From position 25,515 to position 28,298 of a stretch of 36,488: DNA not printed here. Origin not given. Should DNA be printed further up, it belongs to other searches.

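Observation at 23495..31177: Seven-gene OM-barrel / B-C-A molybdoenzyme / lipoprotein-rhodanese / TorD / polyferredoxin operon: candidate undescribed chalcogen-respiration module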

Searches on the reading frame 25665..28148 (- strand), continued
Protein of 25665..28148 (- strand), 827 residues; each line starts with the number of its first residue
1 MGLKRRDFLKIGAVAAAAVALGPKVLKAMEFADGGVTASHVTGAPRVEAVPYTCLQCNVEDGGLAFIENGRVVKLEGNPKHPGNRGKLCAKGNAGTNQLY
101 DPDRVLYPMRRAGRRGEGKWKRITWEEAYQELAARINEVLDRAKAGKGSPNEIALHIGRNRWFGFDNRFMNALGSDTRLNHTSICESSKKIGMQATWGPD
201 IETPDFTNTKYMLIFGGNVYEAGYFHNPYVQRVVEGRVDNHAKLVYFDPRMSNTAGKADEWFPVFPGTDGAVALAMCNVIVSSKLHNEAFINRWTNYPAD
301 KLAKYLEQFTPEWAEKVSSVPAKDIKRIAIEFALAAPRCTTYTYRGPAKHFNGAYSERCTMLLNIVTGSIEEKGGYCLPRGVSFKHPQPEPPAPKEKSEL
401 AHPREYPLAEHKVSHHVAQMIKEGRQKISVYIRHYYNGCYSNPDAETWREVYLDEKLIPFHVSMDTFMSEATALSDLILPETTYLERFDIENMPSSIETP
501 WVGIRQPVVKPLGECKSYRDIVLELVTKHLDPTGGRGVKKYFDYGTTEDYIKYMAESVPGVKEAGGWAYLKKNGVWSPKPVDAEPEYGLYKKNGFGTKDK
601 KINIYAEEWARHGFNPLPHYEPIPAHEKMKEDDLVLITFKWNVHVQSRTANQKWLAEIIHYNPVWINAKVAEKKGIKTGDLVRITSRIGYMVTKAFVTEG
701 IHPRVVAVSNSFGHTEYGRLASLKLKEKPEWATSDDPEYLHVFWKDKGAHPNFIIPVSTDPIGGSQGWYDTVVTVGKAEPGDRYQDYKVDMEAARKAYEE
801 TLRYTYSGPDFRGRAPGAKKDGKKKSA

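Call 21: find_related_loci(query=A1, collection=genome_contigs, flank=10000)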
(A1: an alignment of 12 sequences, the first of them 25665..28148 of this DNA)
Query A1 (827 aa) in genome_contigs; peptide patterns used: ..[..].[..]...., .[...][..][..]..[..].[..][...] (x = any residue, [..] = any of these).
600 stretches matched a pattern (row limit reached: there are more); 593 encode a relative of the query (tblastn E <= 1e-3); the best 80 are kept; 80 distinct loci.
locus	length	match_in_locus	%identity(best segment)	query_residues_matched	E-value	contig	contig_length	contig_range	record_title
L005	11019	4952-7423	81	3-825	0e+0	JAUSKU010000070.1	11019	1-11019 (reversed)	MAG: Deltaproteobacteria bacterium isolate E14_metabat.bin.78 E14_k141_1522901, whole genome shotgun sequence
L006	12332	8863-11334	81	3-825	0e+0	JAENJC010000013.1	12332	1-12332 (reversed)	MAG: Deltaproteobacteria bacterium isolate CoA_3_bin.27 scaffold_955, whole genome shotgun sequence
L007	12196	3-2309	78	54-822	0e+0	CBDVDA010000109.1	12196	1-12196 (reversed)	MAG TPA_asm: uncultured bacterium isolate SRR22302374_binner23_Refined_48 genome assembly, contig: ERZ26661914.3514, who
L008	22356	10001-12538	57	1-819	0e+0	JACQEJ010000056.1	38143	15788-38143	MAG: Deltaproteobacteria bacterium isolate NC_groundwater_1018_Pr1_S-0.65um_46_20 Montesol18_Sp65_coassembly_scaffold_26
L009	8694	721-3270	55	1-819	0e+0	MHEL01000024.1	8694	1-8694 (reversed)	MAG: Nitrospirae bacterium RBG_19FT_COMBO_42_15 rbg_19ft_combo_scaffold_14307, whole genome shotgun sequence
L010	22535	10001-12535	55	1-819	0e+0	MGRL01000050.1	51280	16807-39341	MAG: Deltaproteobacteria bacterium RIFCSPHIGHO2_02_FULL_43_33 rifcsphigho2_02_scaffold_2381, whole genome shotgun sequen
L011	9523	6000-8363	57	1-819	0e+0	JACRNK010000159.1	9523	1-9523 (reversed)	MAG: Deltaproteobacteria bacterium isolate NC_groundwater_1933_Pr3_S-0.2um_44_5 scaffold_80491, whole genome shotgun seq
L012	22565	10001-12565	54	1-816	0e+0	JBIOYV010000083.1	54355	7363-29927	MAG: Burkholderiales bacterium isolate MAG021 k127_3543989, whole genome shotgun sequence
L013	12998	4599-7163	54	1-816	0e+0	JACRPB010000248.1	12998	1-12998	MAG: Rhodocyclales bacterium isolate NC_groundwater_1976_Pr3_S-0.2um_66_3 scaffold_567447, whole genome shotgun sequence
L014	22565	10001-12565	54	1-816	0e+0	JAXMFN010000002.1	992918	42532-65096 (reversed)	MAG: Burkholderiales bacterium isolate STL-PRO88 C3.67.fa-2, whole genome shotgun sequence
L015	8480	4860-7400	52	1-804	0e+0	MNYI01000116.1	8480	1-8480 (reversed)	MAG: Candidatus Desantisbacteria bacterium CG2_30_40_21 cg2_3.0_scaffold_12767_c, whole genome shotgun sequence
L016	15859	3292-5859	54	1-816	0e+0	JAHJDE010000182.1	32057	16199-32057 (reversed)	MAG: Gammaproteobacteria bacterium isolate Modern_marine.mb.35 Modern_marine.mb.35_k141_1707177, whole genome shotgun se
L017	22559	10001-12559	52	3-816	0e+0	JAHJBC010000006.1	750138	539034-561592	MAG: Gammaproteobacteria bacterium isolate Modern_marine.mb.240 Modern_marine.mb.240_k141_569001, whole genome shotgun s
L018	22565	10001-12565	54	3-816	0e+0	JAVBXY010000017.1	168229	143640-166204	MAG: Rhodocyclaceae bacterium isolate GS19 53, whole genome shotgun sequence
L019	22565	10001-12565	53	3-816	0e+0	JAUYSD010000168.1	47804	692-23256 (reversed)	MAG: Sulfuritalea sp. isolate C5_metabat.bin.47 C5_k141_100749, whole genome shotgun sequence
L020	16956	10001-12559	52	3-816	0e+0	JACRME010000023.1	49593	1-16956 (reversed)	MAG: Nitrosomonadales bacterium isolate NC_groundwater_1899_Pr3_S2p5_59_14 SR2-18-S2p5_coassembly_scaffold_160405, whole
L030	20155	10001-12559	52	1-819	0e+0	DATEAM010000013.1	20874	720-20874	MAG TPA_asm: Thermodesulfobacteriota bacterium isolate SMAG_U8218 k141_2279237, whole genome shotgun sequence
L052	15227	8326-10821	53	1-803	0e+0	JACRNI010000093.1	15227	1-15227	MAG: Deltaproteobacteria bacterium isolate NC_groundwater_1931_Pr3_S-0.2um_41_6 scaffold_195431, whole genome shotgun se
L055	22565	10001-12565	52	1-824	0e+0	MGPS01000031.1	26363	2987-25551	MAG: Deltaproteobacteria bacterium GWC2_42_11 gwc2_scaffold_2509, whole genome shotgun sequence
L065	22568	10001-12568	51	3-808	0e+0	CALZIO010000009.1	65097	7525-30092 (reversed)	MAG: uncultured Chromatiaceae bacterium isolate FCS_M_Gamma_047.1 genome assembly, contig: NODE_16_length_65097_cov_13.2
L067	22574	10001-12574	50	1-808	0e+0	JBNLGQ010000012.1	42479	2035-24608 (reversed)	MAG: Gammaproteobacteria bacterium isolate C1.bin.13.orig k141_749861, whole genome shotgun sequence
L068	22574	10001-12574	50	1-808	0e+0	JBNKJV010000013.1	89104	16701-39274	MAG: Sedimenticolaceae bacterium isolate H2.bin.12.strict NODE_13_length_89104_cov_7.448527, whole genome shotgun sequen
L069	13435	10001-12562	50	5-808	0e+0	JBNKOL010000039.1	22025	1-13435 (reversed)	MAG: Sedimenticolaceae bacterium isolate G1G2.bin.34.orig k141_1431578, whole genome shotgun sequence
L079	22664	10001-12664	48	3-808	0e+0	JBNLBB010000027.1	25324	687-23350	MAG: Gammaproteobacteria bacterium isolate C2.bin.38.strict NODE_27_length_25324_cov_9.233255, whole genome shotgun sequ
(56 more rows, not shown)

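Call 27: search_protein_families(library=pfam, proteins=[L004:13617-14069:+, L004:14066-14761:+, L004:14758-15228:+, L004:16377-16769:+, L004:12744-13598:+, L004:15225-16340:+, L004:7177-8079:-, L003:14811-15152:+, L003:7041-8282:+, L001:6931-8274:+], max_evalue=1)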
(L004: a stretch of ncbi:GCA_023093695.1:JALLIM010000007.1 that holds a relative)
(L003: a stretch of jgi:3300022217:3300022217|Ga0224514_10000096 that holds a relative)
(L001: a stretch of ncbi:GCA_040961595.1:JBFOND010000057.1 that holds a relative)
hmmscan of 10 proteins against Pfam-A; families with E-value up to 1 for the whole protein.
L004:13617-14069:+ (150 aa): 1 family
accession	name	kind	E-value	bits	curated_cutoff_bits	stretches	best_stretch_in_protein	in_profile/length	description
PF03745.19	DUF309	-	0.0014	18.7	27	1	38-87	16-57/59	Domain of unknown function (DUF309)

L004:14066-14761:+ (231 aa): 1 family
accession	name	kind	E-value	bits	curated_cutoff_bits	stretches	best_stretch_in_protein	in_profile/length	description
PF00977.27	His_biosynth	-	0.0044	16.9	23.6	1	48-153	85-165/228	Histidine biosynthesis protein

L004:14758-15228:+ (156 aa): 1 family
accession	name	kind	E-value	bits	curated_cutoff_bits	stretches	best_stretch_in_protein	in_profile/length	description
PF00581.25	Rhodanese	-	0.081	13.8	22.2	1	69-118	53-101/102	Rhodanese-like domain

L004:16377-16769:+ (130 aa): 0 families

L004:12744-13598:+ (284 aa): 2 families
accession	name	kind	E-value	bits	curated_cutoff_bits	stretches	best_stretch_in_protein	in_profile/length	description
PF02613.20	Nitrate_red_del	-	9e-20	71.6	22.2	1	88-198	21-132/136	Nitrate reductase delta subunit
PF21313.2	EthR_C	-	0.15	12.8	27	1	171-206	20-53/111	Transcriptional regulator EthR, C-terminal domain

L004:15225-16340:+ (371 aa): 15 families
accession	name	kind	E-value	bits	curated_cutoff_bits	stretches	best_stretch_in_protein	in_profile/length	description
PF12838.12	Fer4_7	-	4.1e-15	56.4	27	2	267-311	2-49/52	4Fe-4S dicluster domain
PF00037.32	Fer4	-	5.1e-15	55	21.1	4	43-64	2-23/24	4Fe-4S binding domain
PF12837.12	Fer4_6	-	5.5e-11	42.3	25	4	42-64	2-24/24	4Fe-4S binding domain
PF13187.11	Fer4_9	-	5e-10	39.7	27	2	267-312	2-49/52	4Fe-4S dicluster domain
PF13237.11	Fer4_10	-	9.2e-10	38.7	25.5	3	266-310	8-52/53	4Fe-4S dicluster domain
PF13484.11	Fer4_16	-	2.7e-08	34.9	30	3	267-285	2-20/66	4Fe-4S double cluster binding domain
PF14697.11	Fer4_21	-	4e-08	33.7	35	2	266-310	7-51/59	4Fe-4S dicluster domain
PF12797.12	Fer4_2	-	3.4e-05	24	24.5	3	294-310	4-20/22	4Fe-4S binding domain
PF13183.11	Fer4_8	-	0.0027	18.6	27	1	266-280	53-67/68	4Fe-4S dicluster domain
PF25160.1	LdpA_Fe-S-bd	-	0.0032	17.7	27.6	2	22-65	4-44/49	LdpA Fe-S cluster-binding domain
PF12798.12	Fer4_3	-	0.036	15.4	27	2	267-281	1-15/15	4Fe-4S binding domain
PF12800.12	Fer4_4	-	0.048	14.5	24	1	46-62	1-17/17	4Fe-4S binding domain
PF13459.11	Fer4_15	-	0.15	13.2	22.4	1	42-61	1-20/66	4Fe-4S single cluster domain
PF13746.11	Fer4_18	-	0.32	11.6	27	1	266-311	60-96/114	4Fe-4S dicluster domain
PF13534.11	Fer4_17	-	0.81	10.7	22.2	2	267-295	2-29/61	4Fe-4S dicluster domain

L004:7177-8079:- (300 aa): 2 families
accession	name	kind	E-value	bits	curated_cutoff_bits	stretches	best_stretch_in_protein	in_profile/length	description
PF12974.12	Phosphonate-bd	-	3.2e-55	187.6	27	1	48-287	1-242/242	ABC transporter, phosphonate, periplasmic substrate-binding protein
PF10518.14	TAT_signal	-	0.043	14.2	22.7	1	21-33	4-16/21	TAT (twin-arginine translocation) pathway signal sequence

L003:14811-15152:+ (113 aa): 2 families
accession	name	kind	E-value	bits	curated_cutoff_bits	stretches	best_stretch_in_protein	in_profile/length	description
PF09098.15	Dehyd-heme_bind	-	4.6e-06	26.8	25.2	1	20-82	4-72/167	Quinohemoprotein amine dehydrogenase A, alpha subunit, haem binding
PF10643.14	Cytochrome-c551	-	0.12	12.3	27.1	1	19-74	154-213/216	Photosystem P840 reaction-centre cytochrome c-551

L003:7041-8282:+ (413 aa): 1 family
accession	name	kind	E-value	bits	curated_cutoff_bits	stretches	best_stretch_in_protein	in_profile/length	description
PF13609.12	Porin_4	-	8.6e-07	29.5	27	1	16-386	1-306/310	Gram-negative porin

L001:6931-8274:+ (447 aa): 1 family
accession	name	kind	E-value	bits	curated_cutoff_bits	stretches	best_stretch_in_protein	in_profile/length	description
PF16930.11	Porin_5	-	0.013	14.5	22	1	52-141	155-242/535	Putative porin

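Call 28: search_protein_families(library=ncbifam, proteins=[L004:13617-14069:+, L004:14066-14761:+, L004:14758-15228:+, L004:16377-16769:+, L004:10001-12634:+, L004:7177-8079:-, L004:5714-7180:-, L003:14811-15152:+, L003:7041-8282:+, L004:8398-9108:+], max_evalue=0.01)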
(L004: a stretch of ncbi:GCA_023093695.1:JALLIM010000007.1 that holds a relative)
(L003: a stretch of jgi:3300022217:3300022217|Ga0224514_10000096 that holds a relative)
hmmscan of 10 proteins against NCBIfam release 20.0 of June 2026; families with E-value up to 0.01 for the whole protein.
L004:13617-14069:+ (150 aa): 0 families

L004:14066-14761:+ (231 aa): 2 families
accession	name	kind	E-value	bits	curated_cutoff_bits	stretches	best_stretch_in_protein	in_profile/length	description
TIGR00735.1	hisF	equivalog_domain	0.0031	16.8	294.55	1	51-155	89-176/254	imidazole glycerol phosphate synthase subunit HisF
NF033760.1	gliding_GltG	equivalog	0.0047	15.5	650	1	49-150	177-279/650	adventurous gliding motility protein GltG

L004:14758-15228:+ (156 aa): 0 families

L004:16377-16769:+ (130 aa): 0 families

L004:10001-12634:+ (877 aa): 29 families (the best 25 are shown)
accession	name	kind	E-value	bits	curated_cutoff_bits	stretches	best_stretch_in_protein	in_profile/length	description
NF012032.0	PRK15488.1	equivalog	1.4e-101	340.7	694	3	5-372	2-362/759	thiosulfate reductase PhsA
TIGR02166.1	dmsA_ynfE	subfamily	4e-76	256.7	777.7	2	6-551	1-579/794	DMSO/selenate family reductase complex A subunit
TIGR01591.1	Fdh-alpha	equivalog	1.2e-55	188.9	666.25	2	56-373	3-319/672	formate dehydrogenase subunit alpha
NF041714.1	arsenate_red_ArrA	equivalog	8.9e-53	179.6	1600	3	6-289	3-294/848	arsenate respiratory reductase molybdopterin-containing subunit ArrA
NF011566.1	PRK14990.1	exception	3e-52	177.7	1600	1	52-480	71-532/814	dimethylsulfoxide reductase subunit A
NF041884.1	selenate_YnfF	exception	1.3e-51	175.5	1650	2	6-372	1-398/798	selenate/tellurate reductase subunit YnfF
TIGR03479.1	DMSO_red_II_alp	subfamily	5.7e-50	170.3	984.75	3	81-291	95-307/913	molybdopterin-dependent oxidoreductase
NF041885.1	selenate_YnfE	exception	8.7e-49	166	1675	2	6-377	3-410/805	selenate/tellurate reductase subunit YnfE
NF041783.2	mnquin_red_QrcB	equivalog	9.3e-43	146.4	440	2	7-486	4-463/695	menaquinone reductase molybdopterin-binding-like subunit QrcB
NF011567.1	PRK14991.1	equivalog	1.6e-41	142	1750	4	76-137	127-187/1022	tetrathionate reductase subunit TtrA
NF047855.1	AssmNtatRedNasC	equivalog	4.9e-34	117.7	1100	2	49-371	18-343/708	assimilatory nitrate reductase catalytic subunit NasC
TIGR01553.1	formate-DH-alph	equivalog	3e-33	114.7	814.2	3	6-293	2-306/1009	formate dehydrogenase-N subunit alpha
TIGR00509.1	bisC_fam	subfamily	1e-24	86.8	1017.55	2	116-370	65-342/772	molybdopterin guanine dinucleotide-containing S/N-oxide reductase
NF010055.0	PRK13532.1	equivalog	8.5e-24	83.8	904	2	5-293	2-293/830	nitrate reductase catalytic subunit NapA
NF041513.1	formate_DH_Act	exception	2.6e-22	78.5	1400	2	42-294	33-298/1067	formate dehydrogenase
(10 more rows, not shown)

L004:7177-8079:- (300 aa): 3 families
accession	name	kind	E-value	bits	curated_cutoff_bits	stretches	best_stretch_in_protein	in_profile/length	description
TIGR01098.1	3A0109s03R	subfamily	2.9e-28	99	112.05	1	65-258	53-250/253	phosphate/phosphite/phosphonate ABC transporter substrate-binding protein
TIGR03431.1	PhnD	equivalog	9.4e-28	97.4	261.1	1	22-295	4-284/288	phosphonate ABC transporter substrate-binding protein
TIGR04553.1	ABC_peri_selen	hypoth_equivalog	5.2e-26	91.6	250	1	66-296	23-261/266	putative selenate ABC transporter substrate-binding protein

L004:5714-7180:- (488 aa): 80 families (the best 25 are shown)
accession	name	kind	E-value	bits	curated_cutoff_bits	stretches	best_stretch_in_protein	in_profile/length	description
NF008468.0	PRK11360.1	equivalog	1.1e-42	146.2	646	1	257-484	379-613/616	two-component system sensor histidine kinase AtoS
NF007688.0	PRK10364.1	equivalog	5.1e-30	104.6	479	1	255-479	221-451/460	two-component system sensor histidine kinase ZraS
NF052574.1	HisKinEspCMyxo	equivalog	8.6e-28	96.9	1200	1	254-478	397-636/785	serine histidine kinase EspC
NF008312.0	PRK11100.1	equivalog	2.5e-23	82.7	356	1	144-471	142-466/477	two-component system sensor histidine kinase CreC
NF053867.1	SprKinKinDBac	equivalog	3.6e-23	81.8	775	1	256-479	268-497/500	sporulation kinase KinD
NF010411.0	PRK13837.1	equivalog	1.3e-22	79.7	647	1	241-480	411-676/828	two-component system VirA-like sensor kinase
NF038348.1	T2SS_HK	subfamily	1.9e-22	79.4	450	2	378-478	469-572/574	histidine kinase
TIGR02916.1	PEP_his_kin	equivalog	5.3e-22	78.2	300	1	250-477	451-678/679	XrtA/PEP-CTERM system histidine kinase PrsK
NF058527.1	HistKinChvGCaul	equivalog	7e-22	77.8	740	1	203-466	246-514/535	two-component sensor histidine kinase ChvG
NF011874.0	PRK15347.1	equivalog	2.3e-21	75.6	852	1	168-479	280-614/921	two component system sensor kinase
NF047497.1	HK_LIC_12097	equivalog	3.2e-21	75.5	500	1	251-479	127-366/367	LIC_12097 family sensor histidine kinase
TIGR01386.1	cztS_silS_copS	subfamily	4.5e-21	75.3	292.55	1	189-478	169-457/457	heavy metal sensor histidine kinase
NF040750.1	tetrathio_HK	equivalog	1.1e-18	67.1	750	1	259-467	323-541/555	tetrathionate respiration histidine kinase TtrS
NF052573.1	HisKinEspAMyxo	equivalog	1.2e-18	66.5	1400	1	258-472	368-603/755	serine histidine kinase EspA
NF008293.1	PRK11073.1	equivalog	1.2e-17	64.2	240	1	249-478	109-346/349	nitrogen regulation protein NR(II)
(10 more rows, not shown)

L003:14811-15152:+ (113 aa): 2 families
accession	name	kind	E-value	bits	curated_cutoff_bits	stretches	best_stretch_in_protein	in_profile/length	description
TIGR03908.1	QH_alpha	equivalog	3.1e-06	26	274.35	1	19-84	8-79/510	quinohemoprotein amine dehydrogenase subunit alpha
NF052246.1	SorB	equivalog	0.0057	16.7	93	1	17-76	18-79/80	SorB family sulfite dehydrogenase c-type cytochrome subunit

L003:7041-8282:+ (413 aa): 1 family
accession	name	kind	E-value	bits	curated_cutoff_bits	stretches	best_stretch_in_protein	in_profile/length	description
NF033939.0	DESULF_POR1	subfamily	2.2e-14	53.1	250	1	12-126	5-126/454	outer membrane homotrimeric porin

L004:8398-9108:+ (236 aa): 60 families (the best 25 are shown)
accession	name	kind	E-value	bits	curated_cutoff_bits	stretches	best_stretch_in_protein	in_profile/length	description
NF011569.0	PRK14993.1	equivalog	2.9e-64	216.8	416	1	8-207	32-226/244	tetrathionate reductase subunit TtrB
NF045797.1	DsrO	equivalog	1.6e-58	197.9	200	1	11-203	34-234/235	sulfate reduction electron transfer complex DsrMKJOP subunit DsrO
NF041715.1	arsenate_red_ArrB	equivalog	3.2e-55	187.2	450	2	20-122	2-103/233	arsenate respiratory reductase iron-sulfur subunit ArrB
TIGR03149.1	cyt_nit_nrfC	equivalog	1.1e-46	159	377.6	1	14-207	32-220/225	cytochrome c nitrite reductase Fe-S protein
TIGR03478.1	DMSO_red_II_bet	subfamily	2.5e-39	135.1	480.7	2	54-205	110-255/321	DMSO reductase family type II enzyme, iron-sulfur subunit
NF041782.1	mnquin_red_QrcC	equivalog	3.3e-35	121.9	400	1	21-205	1-227/239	menaquinone reductase iron-sulfur cluster-binding subunit QrcC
NF042979.1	EthbenzDh_ebdB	equivalog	5.5e-34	117.6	740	2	54-215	132-286/354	ethylbenzene dehydrogenase subunit beta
TIGR02951.1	DMSO_dmsB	equivalog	6.4e-34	117.3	214.1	1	22-173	3-155/161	DMSO/selenate family reductase complex B subunit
TIGR01660.1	narH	equivalog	3.8e-25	88.2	524.05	2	58-180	166-281/492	nitrate reductase subunit beta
NF038355.1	FDH3_beta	equivalog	3.1e-24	86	240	1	21-145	3-121/180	formate dehydrogenase FDH3 subunit beta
NF008134.0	PRK10882.1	equivalog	1.1e-23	83.9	263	2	69-186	107-223/329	hydrogenase 2 operon protein HybA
NF045715.1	sulf_resp_HmcB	equivalog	2.5e-23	82.7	420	1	21-172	37-199/307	sulfate respiration complex iron-sulfur protein HmcB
TIGR01582.1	FDH-beta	equivalog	5e-22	78.3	334.7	1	19-174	20-185/283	formate dehydrogenase subunit beta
NF009408.0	PRK12769.1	equivalog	9.7e-21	73.5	1003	1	23-162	5-138/659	formate-dependent uric acid utilization protein AegA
NF007658.0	PRK10330.1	equivalog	7.2e-17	61.5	260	1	23-166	5-152/181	electron transport protein HydN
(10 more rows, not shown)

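Call 33: find_encoding_contigs(protein=window:25665-28148:-, flank=10000, max_places=4)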
Protein window:25665-28148:- (827 aa): no gene with exactly this product is on record in the collection.

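Call 34: find_encoding_contigs(protein=P0002, flank=10000, max_places=2)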
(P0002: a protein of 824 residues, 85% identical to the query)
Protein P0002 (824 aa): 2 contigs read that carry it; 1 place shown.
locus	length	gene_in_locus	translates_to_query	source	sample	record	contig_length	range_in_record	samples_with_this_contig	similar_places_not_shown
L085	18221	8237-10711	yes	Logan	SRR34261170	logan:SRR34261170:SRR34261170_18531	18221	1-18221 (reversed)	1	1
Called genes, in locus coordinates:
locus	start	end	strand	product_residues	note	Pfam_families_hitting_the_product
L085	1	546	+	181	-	?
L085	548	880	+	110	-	PF01155:HypA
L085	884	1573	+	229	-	PF02492:cobW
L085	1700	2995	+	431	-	PF01455:HupF_HypC, PF04055:Radical_SAM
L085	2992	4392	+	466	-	PF04055:Radical_SAM, PF06968:BATS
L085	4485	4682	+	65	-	PF02416:TatA_B_E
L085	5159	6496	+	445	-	-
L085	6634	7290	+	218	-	PF12797:Fer4_2 (weak), PF12838:Fer4_7 (weak), PF13247:Fer4_11, PF12838:Fer4_7 (weak), PF00037:Fer4, PF12797:Fer4_2 (weak), PF12837:Fer4_6 (weak), PF13237:Fer4_10 (weak), +3 more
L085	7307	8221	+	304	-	PF14589:NrfD_2, PF03916:NrfD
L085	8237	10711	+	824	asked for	PF10518:TAT_signal (weak), PF04879:Molybdop_Fe4S4, PF00384:Molybdopterin, PF01568:Molydop_binding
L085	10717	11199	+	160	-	PF00581:Rhodanese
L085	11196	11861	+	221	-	PF02613:Nitrate_red_del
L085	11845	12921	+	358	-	PF25160:LdpA_Fe-S-bd (weak), PF12837:Fer4_6 (faint), PF13484:Fer4_16 (faint), PF00037:Fer4 (weak), PF12838:Fer4_7 (weak)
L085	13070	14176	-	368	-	-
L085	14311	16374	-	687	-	-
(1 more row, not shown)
